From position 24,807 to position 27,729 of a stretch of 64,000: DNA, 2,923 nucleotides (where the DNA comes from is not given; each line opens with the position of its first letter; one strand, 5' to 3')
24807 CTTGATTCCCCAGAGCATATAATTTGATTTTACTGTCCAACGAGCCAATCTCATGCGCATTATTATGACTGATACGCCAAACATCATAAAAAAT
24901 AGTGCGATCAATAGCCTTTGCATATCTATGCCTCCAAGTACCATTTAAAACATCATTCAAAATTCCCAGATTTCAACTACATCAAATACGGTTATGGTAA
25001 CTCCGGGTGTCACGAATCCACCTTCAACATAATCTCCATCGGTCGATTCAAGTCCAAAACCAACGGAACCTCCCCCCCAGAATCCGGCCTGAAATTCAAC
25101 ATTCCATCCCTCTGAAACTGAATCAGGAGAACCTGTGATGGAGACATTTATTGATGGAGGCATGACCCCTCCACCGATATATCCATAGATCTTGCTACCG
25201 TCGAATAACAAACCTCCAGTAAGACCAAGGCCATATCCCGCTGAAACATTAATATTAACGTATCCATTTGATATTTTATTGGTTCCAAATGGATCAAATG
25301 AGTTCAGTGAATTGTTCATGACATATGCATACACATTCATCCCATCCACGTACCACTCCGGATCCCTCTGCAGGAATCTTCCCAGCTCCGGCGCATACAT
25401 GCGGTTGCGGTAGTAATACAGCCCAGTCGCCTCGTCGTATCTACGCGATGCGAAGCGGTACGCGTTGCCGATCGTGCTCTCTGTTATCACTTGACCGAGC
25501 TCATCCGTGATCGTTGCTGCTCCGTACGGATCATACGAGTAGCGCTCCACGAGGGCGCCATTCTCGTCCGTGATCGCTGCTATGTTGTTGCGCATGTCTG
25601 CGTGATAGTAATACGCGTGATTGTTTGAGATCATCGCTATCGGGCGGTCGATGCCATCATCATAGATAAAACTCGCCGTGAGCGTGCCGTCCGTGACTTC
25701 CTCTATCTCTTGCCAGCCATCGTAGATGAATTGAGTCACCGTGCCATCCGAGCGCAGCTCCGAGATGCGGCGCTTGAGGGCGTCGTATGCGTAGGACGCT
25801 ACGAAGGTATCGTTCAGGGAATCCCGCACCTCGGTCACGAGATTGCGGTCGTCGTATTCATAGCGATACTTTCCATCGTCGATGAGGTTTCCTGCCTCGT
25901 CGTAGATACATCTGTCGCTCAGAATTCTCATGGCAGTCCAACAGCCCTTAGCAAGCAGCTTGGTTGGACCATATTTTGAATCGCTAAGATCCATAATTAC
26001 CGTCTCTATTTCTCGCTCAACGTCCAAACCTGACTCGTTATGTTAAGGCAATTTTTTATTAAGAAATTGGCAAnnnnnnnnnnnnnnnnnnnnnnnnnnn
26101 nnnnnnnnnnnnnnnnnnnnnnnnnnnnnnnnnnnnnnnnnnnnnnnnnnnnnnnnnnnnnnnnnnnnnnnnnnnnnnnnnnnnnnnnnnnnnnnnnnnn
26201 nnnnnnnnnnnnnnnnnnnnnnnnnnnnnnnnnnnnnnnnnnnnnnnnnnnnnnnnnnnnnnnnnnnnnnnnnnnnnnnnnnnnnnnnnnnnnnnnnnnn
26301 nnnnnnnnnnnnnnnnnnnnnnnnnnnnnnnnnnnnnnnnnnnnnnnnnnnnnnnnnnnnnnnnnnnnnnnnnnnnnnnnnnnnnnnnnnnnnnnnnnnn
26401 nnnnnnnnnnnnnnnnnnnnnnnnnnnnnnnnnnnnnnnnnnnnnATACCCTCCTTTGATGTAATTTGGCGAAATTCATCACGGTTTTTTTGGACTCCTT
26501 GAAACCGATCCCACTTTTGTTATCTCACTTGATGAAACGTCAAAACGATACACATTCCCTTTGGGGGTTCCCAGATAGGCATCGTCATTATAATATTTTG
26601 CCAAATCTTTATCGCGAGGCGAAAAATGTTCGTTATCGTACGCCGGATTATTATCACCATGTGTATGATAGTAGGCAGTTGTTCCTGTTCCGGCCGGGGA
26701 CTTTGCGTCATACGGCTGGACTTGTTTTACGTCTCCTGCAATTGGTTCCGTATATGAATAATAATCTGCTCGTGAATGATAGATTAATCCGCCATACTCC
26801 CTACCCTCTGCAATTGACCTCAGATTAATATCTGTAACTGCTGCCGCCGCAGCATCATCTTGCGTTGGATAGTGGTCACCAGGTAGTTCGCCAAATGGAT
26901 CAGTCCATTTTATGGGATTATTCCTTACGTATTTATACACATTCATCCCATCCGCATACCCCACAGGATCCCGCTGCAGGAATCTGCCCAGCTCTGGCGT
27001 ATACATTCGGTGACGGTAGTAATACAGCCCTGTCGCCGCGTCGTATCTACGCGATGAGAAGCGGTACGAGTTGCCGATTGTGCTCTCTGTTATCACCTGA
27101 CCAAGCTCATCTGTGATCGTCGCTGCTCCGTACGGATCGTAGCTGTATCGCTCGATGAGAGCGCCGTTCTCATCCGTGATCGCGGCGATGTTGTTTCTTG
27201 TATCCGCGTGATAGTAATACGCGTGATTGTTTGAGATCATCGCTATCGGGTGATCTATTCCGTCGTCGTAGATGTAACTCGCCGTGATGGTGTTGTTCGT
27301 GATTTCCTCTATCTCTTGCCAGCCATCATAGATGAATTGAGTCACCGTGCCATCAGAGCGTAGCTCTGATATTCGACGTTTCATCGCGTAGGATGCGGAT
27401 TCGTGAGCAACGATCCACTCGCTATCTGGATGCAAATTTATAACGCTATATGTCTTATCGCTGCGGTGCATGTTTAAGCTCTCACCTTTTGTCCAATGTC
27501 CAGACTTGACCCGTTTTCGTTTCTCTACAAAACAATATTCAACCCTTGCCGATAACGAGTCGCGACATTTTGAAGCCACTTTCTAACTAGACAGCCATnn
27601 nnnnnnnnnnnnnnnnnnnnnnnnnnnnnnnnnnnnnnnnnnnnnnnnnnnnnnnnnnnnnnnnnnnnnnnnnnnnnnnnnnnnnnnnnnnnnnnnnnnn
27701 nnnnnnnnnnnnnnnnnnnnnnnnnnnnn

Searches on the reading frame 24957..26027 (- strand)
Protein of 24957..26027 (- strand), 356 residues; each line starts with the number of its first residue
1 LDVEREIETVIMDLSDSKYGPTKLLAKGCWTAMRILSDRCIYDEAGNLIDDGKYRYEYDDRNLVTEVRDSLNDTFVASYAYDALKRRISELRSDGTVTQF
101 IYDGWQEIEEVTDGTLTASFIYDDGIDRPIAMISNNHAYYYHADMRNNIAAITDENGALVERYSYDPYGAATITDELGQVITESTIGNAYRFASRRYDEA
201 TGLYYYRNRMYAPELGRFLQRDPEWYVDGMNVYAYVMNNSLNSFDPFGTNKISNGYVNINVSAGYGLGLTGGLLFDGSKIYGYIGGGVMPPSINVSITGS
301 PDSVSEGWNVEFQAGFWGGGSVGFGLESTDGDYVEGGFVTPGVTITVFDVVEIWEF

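Call 16: search_protein_families(library=pfam, proteins=[window:24957-26027:-], max_evalue=0.001)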
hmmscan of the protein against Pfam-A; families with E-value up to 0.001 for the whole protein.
window:24957-26027:- (356 aa): 1 family
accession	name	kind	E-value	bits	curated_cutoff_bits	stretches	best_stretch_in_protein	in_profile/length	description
PF05593.20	RHS_repeat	-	2e-10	41.2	22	0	58-96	1-37/38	RHS Repeat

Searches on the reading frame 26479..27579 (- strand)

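Call 16: search_protein_families(library=pfam, proteins=[window:26479-27579:-], max_evalue=0.001)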
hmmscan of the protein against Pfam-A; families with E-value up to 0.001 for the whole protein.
window:26479-27579:- (366 aa): 2 families
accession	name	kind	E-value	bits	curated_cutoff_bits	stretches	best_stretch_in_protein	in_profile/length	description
PF14220.11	DUF4329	-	3.1e-21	75.9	28.6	1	241-356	1-114/116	Domain of unknown function (DUF4329)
PF05593.20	RHS_repeat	-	2.5e-05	25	22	0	126-161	2-37/38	RHS Repeat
